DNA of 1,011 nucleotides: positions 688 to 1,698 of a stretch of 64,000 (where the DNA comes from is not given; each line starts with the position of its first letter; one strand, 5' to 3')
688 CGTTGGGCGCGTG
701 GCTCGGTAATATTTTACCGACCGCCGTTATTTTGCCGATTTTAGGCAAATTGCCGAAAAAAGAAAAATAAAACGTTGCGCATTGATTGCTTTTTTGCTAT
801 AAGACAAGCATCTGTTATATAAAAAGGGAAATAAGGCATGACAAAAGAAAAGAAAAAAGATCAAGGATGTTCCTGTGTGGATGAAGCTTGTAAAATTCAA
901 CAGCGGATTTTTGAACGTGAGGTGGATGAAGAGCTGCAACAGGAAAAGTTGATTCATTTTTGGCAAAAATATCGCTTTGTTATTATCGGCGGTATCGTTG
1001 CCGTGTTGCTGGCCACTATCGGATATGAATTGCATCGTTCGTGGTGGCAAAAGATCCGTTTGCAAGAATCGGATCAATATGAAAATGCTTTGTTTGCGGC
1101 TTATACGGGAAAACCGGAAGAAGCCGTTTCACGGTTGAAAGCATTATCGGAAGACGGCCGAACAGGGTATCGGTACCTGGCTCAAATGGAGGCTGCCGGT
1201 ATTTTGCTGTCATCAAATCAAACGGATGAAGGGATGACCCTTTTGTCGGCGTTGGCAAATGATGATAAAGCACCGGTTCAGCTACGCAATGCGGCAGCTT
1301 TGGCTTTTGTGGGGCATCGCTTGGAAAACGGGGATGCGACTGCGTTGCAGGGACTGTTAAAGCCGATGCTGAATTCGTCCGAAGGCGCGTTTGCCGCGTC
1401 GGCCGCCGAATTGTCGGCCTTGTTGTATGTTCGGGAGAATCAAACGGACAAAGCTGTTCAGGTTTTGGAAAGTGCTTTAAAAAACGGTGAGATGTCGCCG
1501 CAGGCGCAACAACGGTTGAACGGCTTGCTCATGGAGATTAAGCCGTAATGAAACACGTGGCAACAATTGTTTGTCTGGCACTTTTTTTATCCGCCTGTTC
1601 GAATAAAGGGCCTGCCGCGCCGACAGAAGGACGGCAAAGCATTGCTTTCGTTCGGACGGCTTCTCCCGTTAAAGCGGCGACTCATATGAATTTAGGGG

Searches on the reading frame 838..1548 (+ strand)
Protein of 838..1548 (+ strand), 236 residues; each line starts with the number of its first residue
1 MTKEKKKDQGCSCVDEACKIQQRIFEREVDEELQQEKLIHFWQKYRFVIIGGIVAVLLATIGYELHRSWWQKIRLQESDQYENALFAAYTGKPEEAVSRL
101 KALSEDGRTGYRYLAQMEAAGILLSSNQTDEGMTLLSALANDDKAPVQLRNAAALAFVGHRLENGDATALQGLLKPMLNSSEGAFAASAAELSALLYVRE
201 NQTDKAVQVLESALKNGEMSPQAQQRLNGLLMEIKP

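Call 49: find_encoding_contigs(protein=window:838-1548:+, flank=10000, max_places=1)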
Protein window:838-1548:+ (236 aa): 9 contigs read that carry it; 1 place shown.
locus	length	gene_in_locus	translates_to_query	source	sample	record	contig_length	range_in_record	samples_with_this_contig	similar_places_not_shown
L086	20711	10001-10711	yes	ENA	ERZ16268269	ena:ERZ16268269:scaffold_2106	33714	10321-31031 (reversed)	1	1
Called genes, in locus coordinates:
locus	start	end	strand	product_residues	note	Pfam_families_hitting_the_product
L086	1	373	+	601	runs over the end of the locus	PF00664:ABC_membrane, PF00005:ABC_tran, PF02463:SMC_N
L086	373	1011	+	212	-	-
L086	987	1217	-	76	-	-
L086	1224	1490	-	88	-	-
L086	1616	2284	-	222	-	PF00078:RVT_1 (weak)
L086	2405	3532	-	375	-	-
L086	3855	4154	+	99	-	-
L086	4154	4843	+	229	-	PF00152:tRNA-synt_2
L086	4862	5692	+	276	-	PF01135:PCMT (weak), PF01209:Ubie_methyltran, PF06325:PrmA (weak), PF13489:Methyltransf_23, PF08241:Methyltransf_11, PF08242:Methyltransf_12, PF13649:Methyltransf_25, PF13847:Methyltransf_31, +2 more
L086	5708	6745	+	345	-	PF02016:Peptidase_S66, PF17676:Peptidase_S66C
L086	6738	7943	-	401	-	PF00587:tRNA-synt_2b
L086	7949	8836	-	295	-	PF08241:Methyltransf_11 (weak), PF08242:Methyltransf_12, PF13649:Methyltransf_25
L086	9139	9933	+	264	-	PF00106:adh_short, PF08659:KR, PF13561:adh_short_C2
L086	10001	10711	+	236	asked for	PF09976:TPR_21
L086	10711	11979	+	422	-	PF13570:Beta-prop_ACSF4, PF07774:EMC1_C (faint), PF13360:PQQ_2, PF25293:Beta-prop_EMC1_N (faint), PF01011:PQQ (faint)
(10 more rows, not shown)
